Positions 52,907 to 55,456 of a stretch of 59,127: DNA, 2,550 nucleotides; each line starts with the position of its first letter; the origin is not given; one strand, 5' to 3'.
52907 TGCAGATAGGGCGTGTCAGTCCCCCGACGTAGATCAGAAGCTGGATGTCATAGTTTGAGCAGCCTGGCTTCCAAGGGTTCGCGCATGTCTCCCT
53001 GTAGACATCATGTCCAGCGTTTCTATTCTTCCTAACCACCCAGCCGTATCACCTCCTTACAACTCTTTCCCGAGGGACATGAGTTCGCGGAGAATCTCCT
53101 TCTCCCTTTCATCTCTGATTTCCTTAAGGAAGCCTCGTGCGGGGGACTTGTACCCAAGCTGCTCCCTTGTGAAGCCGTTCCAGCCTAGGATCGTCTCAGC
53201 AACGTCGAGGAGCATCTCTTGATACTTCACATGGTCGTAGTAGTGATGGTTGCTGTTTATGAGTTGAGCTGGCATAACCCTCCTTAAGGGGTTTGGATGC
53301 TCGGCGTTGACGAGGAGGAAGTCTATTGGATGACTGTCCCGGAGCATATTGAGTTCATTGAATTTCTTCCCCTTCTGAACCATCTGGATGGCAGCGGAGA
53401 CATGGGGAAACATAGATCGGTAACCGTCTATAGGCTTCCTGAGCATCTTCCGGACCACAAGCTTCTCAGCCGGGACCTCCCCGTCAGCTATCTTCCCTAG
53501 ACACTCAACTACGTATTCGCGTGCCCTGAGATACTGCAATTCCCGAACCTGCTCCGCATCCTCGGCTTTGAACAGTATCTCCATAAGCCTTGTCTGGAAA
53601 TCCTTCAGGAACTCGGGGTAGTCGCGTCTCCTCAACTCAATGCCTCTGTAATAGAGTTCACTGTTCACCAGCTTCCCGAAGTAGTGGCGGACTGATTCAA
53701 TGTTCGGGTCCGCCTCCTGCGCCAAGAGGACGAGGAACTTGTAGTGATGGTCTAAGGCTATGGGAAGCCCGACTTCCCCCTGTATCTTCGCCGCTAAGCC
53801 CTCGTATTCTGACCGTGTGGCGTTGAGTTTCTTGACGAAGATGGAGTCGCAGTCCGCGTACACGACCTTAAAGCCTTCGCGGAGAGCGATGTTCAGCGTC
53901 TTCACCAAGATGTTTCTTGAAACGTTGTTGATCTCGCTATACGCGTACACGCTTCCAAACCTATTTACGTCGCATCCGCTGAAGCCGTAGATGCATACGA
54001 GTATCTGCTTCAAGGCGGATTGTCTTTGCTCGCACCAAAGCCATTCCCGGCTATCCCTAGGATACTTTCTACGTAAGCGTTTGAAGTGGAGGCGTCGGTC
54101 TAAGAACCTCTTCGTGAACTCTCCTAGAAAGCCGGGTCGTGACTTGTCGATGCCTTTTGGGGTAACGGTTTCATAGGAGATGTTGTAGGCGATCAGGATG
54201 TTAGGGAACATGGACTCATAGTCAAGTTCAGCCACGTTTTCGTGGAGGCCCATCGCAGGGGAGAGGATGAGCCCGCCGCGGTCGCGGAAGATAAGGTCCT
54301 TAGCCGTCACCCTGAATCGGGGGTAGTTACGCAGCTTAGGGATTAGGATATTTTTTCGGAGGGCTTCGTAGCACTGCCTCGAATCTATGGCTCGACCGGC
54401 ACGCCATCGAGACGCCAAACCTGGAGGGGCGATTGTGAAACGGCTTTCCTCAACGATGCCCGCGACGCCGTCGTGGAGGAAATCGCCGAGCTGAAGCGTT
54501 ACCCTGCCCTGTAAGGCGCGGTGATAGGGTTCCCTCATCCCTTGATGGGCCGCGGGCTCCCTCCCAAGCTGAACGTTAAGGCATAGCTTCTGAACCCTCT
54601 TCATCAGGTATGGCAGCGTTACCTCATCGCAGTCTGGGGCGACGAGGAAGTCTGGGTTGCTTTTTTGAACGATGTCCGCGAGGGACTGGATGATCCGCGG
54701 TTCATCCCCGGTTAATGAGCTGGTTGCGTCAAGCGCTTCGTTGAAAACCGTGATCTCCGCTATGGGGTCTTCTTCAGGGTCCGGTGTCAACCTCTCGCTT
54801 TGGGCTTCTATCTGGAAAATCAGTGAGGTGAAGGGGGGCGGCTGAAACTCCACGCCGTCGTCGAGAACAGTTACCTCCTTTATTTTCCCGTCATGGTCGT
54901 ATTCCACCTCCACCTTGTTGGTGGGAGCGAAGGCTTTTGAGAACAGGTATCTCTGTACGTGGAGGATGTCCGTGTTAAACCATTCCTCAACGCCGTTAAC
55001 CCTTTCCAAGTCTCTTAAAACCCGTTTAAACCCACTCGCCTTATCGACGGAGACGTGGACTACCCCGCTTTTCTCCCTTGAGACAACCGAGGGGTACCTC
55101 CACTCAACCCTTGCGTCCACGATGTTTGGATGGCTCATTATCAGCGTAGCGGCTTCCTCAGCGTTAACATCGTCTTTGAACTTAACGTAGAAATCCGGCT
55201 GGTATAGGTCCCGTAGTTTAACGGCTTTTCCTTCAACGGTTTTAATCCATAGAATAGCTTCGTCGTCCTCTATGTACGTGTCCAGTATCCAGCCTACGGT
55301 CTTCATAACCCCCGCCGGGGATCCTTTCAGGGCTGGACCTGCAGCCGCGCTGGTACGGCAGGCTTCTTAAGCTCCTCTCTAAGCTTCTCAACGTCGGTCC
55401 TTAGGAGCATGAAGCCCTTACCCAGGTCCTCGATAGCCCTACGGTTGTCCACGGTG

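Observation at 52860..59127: Self-contained mutasome-like DNA-damage cassette: Orc1/Cdc6 - wHTH - RadA - dead RadA paralog - proofreading-less PolB2 - Cys4 protein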

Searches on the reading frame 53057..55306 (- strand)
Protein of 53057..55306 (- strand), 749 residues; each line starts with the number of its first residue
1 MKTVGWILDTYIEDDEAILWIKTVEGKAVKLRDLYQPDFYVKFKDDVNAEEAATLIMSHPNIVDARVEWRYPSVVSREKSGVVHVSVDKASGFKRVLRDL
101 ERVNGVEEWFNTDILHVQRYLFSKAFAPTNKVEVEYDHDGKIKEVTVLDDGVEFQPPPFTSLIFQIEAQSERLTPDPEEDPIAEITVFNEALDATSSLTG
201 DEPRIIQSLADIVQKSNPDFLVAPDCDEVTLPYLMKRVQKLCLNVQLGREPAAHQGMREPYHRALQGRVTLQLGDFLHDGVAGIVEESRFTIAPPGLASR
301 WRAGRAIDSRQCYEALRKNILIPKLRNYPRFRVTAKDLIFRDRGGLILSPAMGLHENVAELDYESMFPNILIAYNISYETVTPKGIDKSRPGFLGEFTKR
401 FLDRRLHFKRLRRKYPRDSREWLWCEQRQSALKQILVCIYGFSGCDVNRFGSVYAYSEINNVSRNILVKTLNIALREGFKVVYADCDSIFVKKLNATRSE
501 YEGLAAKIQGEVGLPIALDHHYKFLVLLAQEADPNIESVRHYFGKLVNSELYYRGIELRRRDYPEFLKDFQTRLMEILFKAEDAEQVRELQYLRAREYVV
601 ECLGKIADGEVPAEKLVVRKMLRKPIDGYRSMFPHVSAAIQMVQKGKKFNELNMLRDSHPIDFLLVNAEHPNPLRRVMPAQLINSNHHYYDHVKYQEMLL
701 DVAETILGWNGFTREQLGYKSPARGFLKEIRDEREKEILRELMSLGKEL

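Call 3: search_protein_families(library=pfam, proteins=[window:53057-55306:-], max_evalue=0.01)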
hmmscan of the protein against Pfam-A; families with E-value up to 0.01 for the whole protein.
window:53057-55306:- (749 aa): 2 families
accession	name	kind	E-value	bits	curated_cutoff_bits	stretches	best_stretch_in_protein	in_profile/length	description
PF00136.26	DNA_pol_B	-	6.5e-29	101.4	23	2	387-670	113-412/453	DNA polymerase family B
PF03104.25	DNA_pol_B_exo1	-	4.4e-07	30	23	1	110-188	4-96/242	DNA polymerase family B, exonuclease domain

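Call 4: search_protein_families(library=ncbifam, proteins=[window:53057-55306:-], max_evalue=0.01)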
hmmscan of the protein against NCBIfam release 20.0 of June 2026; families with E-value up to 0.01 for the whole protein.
window:53057-55306:- (749 aa): 9 families
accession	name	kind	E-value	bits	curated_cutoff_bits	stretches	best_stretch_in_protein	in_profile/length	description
NF004416.0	PRK05761.1-2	equivalog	1.5e-68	231.8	516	1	6-623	2-578/665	type B DNA-directed DNA polymerase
NF004418.0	PRK05761.1-4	subfamily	2.5e-55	188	692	1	11-716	7-699/717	type B DNA-directed DNA polymerase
NF004417.0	PRK05761.1-3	equivalog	2e-36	125.4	780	1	308-651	447-798/858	DNA-directed DNA polymerase I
NF004421.0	PRK05762.1-2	equivalog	2.3e-31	108.9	570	2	338-708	407-778/795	DNA polymerase II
TIGR00592.1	pol2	superfamily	1.7e-30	105.8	239.95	1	343-647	801-1117/1176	DNA polymerase (pol2)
NF004419.0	PRK05761.1-5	equivalog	1.8e-30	105.7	1285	1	311-651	517-867/932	DNA-directed DNA polymerase I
NF004415.0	PRK05761.1-1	equivalog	1.4e-24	86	1289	1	341-646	493-806/883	DNA-directed DNA polymerase I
NF004422.0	PRK05762.1-4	equivalog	1.8e-20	72.9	1103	1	343-678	404-750/789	DNA polymerase II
NF004420.0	PRK05762.1-1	equivalog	8.6e-17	61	1435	1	343-677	400-743/783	DNA polymerase II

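Call 6: search_solved_structures(query=window:53057-55306:-, max_evalue=0.001, show_alignments=2)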
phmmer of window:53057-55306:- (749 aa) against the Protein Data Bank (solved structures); distinct sequences matched with E-value up to 0.001: 63 (the best 60 are shown).
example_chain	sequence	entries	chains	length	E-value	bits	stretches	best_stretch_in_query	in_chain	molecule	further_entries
5mdn_A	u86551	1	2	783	2.2e-43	151.9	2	343-649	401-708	DNA polymerase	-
4fm2_A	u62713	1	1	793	3e-32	115.1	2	288-721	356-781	DNA polymerase 1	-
6wya_A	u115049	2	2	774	4.1e-32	114.6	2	342-722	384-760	DNA polymerase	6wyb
2jgu_A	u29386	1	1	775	1.2e-31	113.1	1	298-722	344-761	DNA POLYMERASE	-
8s84_A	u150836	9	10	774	1.3e-31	112.9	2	341-722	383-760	DNA polymerase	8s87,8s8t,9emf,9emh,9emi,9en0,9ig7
4flt_A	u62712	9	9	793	2.3e-31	112.1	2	289-721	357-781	DNA polymerase 1 | Pyrococcus abyssi B family DNA polymerase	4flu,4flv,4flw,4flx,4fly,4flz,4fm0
5h12_A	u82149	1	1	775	5.4e-31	110.9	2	288-721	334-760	Deep Vent DNA Polymerase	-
1wn7_A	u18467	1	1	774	6.2e-31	110.7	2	342-722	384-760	Family B DNA Polymerase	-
4k8z_A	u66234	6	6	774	6.9e-31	110.6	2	342-722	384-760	DNA polymerase | DNA polymerase,DNA polymerase,DNA polymerase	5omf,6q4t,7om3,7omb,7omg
1wns_A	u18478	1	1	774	1.2e-30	109.8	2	342-722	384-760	DNA POLYMERASE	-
3a2f_A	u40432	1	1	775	3.2e-30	108.4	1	298-722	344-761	DNA polymerase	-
5vu5_A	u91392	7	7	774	1.3e-29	106.4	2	342-722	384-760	DNA polymerase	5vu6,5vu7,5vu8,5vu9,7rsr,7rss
7rsu_A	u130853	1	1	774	2.4e-29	105.5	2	342-722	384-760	DNA polymerase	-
7tqw_A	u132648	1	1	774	3.9e-29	104.8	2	342-722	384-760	DNA polymerase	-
9oat_A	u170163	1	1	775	1.7e-28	102.6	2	287-722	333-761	5-270, TNA polymerase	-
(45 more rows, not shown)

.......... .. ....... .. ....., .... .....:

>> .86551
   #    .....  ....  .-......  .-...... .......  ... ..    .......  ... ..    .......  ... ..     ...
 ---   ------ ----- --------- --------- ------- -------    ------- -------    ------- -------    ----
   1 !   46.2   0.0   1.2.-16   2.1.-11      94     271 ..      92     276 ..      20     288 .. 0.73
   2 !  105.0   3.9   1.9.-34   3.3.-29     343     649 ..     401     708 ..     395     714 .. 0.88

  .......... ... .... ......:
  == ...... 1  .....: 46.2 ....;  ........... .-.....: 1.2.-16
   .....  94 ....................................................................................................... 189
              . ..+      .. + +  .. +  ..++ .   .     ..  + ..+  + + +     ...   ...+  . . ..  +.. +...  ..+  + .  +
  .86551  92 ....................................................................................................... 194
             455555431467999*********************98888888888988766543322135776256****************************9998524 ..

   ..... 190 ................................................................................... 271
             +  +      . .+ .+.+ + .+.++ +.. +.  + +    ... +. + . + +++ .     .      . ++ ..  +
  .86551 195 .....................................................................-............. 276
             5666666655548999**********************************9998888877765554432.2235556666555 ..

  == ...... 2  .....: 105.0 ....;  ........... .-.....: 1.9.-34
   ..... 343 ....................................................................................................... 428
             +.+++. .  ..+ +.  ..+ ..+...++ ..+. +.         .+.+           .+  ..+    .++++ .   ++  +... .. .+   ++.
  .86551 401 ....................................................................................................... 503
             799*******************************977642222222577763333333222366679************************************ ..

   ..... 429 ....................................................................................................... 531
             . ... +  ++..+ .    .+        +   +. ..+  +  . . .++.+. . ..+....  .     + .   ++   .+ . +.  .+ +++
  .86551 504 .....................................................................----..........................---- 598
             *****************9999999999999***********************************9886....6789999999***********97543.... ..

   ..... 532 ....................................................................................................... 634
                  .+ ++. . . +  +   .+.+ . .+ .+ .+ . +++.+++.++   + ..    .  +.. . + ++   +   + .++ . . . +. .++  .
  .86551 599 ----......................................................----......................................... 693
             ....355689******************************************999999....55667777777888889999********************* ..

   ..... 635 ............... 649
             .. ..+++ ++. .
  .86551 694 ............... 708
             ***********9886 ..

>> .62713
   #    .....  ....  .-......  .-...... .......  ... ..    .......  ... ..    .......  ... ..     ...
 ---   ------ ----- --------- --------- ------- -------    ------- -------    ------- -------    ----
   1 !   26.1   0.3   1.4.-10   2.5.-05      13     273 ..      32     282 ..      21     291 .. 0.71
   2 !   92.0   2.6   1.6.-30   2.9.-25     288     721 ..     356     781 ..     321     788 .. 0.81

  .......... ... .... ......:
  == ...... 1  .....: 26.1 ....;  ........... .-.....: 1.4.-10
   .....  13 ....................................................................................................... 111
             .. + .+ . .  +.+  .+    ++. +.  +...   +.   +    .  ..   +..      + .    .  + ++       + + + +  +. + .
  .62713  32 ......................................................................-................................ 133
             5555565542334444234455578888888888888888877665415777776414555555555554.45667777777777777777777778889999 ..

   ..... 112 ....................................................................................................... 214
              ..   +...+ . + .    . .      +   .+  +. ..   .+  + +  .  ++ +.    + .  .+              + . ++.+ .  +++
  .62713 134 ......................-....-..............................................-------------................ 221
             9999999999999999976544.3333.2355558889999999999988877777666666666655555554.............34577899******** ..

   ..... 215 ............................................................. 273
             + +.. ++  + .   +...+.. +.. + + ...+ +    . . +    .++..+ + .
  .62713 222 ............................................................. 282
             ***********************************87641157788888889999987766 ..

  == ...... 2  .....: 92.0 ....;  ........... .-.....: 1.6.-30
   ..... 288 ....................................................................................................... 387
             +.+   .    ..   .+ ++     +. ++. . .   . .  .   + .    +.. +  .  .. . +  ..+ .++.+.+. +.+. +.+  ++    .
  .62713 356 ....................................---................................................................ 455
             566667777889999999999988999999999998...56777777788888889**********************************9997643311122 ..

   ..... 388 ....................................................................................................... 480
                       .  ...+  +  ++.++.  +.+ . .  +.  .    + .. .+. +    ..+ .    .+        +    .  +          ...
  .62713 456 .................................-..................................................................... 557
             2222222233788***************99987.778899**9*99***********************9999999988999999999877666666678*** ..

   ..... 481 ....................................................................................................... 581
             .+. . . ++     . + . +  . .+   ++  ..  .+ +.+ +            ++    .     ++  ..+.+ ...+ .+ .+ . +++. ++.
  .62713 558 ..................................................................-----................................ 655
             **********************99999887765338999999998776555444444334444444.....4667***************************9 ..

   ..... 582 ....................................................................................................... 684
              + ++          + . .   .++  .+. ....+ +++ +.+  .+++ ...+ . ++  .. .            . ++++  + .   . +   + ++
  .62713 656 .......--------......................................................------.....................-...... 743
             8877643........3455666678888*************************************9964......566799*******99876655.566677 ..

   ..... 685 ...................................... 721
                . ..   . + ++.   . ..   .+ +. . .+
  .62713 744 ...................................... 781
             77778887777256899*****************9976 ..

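Call 12: find_homologous_proteins(query=window:53057-55306:-, max_evalue=1e-10)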
Query window:53057-55306:- (749 aa): 266 proteins with E <= 1e-10 among 8000 candidates; the best 120 are listed.
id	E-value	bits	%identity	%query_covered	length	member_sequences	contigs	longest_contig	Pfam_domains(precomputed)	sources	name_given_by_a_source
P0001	0.0e+0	1681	100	98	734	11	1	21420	PF00136.27,PF03104.26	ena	-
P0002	0.0e+0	1063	60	100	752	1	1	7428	PF00136.27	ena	-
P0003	0.0e+0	1025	59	98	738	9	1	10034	PF00136.27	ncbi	ncbi:MAG: DNA polymerase domain-containing protein [Candidatus Bathyarchaeia archaeon]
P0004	0.0e+0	1016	60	98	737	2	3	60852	PF00136.27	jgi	-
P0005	3.3e-280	950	57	96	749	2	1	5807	PF00136.27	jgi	jgi:DNA polymerase elongation subunit (family B)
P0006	1.6e-278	944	57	96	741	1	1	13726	PF00136.27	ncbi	-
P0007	1.2e-276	938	56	96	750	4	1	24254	PF00136.27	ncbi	ncbi:MAG: DNA polymerase domain-containing protein [Candidatus Bathyarchaeia archaeon]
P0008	2.7e-269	914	55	99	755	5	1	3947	PF00136.27,PF03104.26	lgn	-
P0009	3.5e-266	903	53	100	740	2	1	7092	PF00136.27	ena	-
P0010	9.3e-261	885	57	90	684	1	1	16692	PF00136.27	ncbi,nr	ncbi:hypothetical protein KEJ19_03620, partial [Candidatus Bathyarchaeota archaeon]|nr:hypothetical 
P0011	7.5e-260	882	52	100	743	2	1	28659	PF00136.27,PF03104.26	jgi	-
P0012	6.5e-257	873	53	98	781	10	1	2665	PF00136.27,PF03104.26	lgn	-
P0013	6.7e-257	873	52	99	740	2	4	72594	PF00136.27,PF03104.26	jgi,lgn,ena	jgi:DNA polymerase elongation subunit (family B)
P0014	3.1e-256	871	52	98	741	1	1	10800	PF00136.27,PF03104.26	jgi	-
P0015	4.2e-256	870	53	99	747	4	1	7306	PF00136.27,PF03104.26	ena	-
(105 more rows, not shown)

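Call 14: find_related_loci(query=A1, collection=genome_contigs, flank=10000)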
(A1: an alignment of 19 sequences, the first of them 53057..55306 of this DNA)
Query A1 (749 aa) in genome_contigs; peptide patterns used: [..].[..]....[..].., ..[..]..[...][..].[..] (x = any residue, [..] = any of these).
101 stretches matched a pattern; 86 encode a relative of the query (tblastn E <= 1e-3); the best 80 are kept; 80 distinct loci.
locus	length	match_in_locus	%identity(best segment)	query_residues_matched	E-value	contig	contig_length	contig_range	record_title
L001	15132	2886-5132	56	5-741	0e+0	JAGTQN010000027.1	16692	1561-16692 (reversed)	MAG: Candidatus Bathyarchaeota archaeon isolate QZM_A2_bin_28 QZM_A2_bin_28_scaffold_1954_curated, whole genome shotgun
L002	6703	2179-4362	53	1-735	0e+0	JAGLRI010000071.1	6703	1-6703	MAG: Candidatus Bathyarchaeota archaeon isolate RS_9_1 ROV157_9.bin.1.fa_71, whole genome shotgun sequence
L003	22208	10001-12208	50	2-745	0e+0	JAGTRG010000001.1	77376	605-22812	MAG: Candidatus Bathyarchaeota archaeon isolate JZ-2_2_bin_4.3.1 JZ-2_2_bin_4.3.1_NODE_1, whole genome shotgun sequence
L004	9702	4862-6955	51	1-707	0e+0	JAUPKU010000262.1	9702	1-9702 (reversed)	MAG: Thermoproteota archaeon isolate erpe_2018_pw_0hr_WHONDRS-PP48-000085_B_bin.57 scaffold_2117414, whole genome shotgu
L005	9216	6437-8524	50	1-707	0e+0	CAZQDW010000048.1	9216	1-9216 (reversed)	MAG TPA_asm: uncultured Candidatus Bathyarchaeia archaeon isolate SRP231805_co3_288 genome assembly, contig: NODE_6716_l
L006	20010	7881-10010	50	2-719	0e+0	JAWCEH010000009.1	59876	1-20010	MAG: Candidatus Bathyarchaeia archaeon isolate JZ-1_201912_bins_83 JZ-1_201912_bins_83_scaffold_9, whole genome shotgun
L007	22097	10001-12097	48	5-713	0e+0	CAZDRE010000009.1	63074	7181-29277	MAG TPA_asm: uncultured Candidatus Bathyarchaeia archaeon isolate SRP338002_co1_87 genome assembly, contig: NODE_433_len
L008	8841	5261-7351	46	1-707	0e+0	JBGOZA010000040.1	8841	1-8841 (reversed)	MAG: Candidatus Bathyarchaeia archaeon isolate OBJ_0618_130150_3 k141_3492142_length_8841_cov_21.9801, whole genome shot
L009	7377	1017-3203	44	4-738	0e+0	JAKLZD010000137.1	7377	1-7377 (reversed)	MAG: Candidatus Methylarchaceae archaeon HK01M k127_7452196, whole genome shotgun sequence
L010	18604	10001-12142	44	3-717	0e+0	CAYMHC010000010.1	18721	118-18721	MAG TPA_asm: uncultured Nitrosopumilales archaeon isolate binchicken_co124_355 genome assembly, contig: NODE_1454_length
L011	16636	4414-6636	44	3-741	0e+0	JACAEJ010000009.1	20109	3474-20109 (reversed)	MAG: Nitrososphaerales archaeon isolate L.E.AR.22 k119_105487, whole genome shotgun sequence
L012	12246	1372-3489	44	4-714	0e+0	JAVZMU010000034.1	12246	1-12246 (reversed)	MAG: Nitrososphaerales archaeon isolate DRTY-6_201912_bins_25 DRTY-6_201912_bins_25_scaffold_34, whole genome shotgun se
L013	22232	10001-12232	43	4-748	0e+0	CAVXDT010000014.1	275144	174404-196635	MAG: Nitrososphaeria archaeon isolate MFD04408.bin.2.156 genome assembly, contig: contig_90809, whole genome shotgun seq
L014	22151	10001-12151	45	3-726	0e+0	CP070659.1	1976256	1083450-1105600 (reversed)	MAG: Candidatus Bathyarchaeota archaeon isolate bin796 chromosome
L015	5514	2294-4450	44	2-729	0e+0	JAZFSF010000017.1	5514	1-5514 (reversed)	MAG: Candidatus Bathyarchaeia archaeon isolate BS1bin.30 BS1bin.30_17, whole genome shotgun sequence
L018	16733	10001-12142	44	4-725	0e+0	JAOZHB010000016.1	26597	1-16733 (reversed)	MAG: Candidatus Bathyarchaeota archaeon isolate DVMM_8 S150cm_k147_3810833, whole genome shotgun sequence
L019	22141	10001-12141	44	4-718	0e+0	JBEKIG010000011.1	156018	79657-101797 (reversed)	MAG: Nitrososphaeria archaeon isolate SPRUCE 295 SPRUCE_295_11, whole genome shotgun sequence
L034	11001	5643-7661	39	5-717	1e-162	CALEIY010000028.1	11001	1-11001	MAG TPA_asm: Candidatus Bathyarchaeota archaeon isolate SRR6823441_bin.104_CONCOCT_v1.1_MAG genome assembly, contig: ERZ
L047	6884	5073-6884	40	5-642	2e-145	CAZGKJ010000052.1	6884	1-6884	MAG TPA_asm: uncultured Candidatus Bathyarchaeia archaeon isolate binchicken_co80_41 genome assembly, contig: NODE_4472_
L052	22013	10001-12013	37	1-707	3e-140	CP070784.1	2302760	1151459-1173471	MAG: Candidatus Bathyarchaeota archaeon isolate bin16 chromosome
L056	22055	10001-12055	36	1-707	3e-135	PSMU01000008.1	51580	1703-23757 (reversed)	MAG: Nitrososphaerota archaeon isolate ERB_5_1 NODE_89_length_51580_cov_12.382351, whole genome shotgun sequence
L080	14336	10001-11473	33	197-724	1e-70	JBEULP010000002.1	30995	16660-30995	MAG: Infirmifilum sp. isolate KC_020 contig2, whole genome shotgun sequence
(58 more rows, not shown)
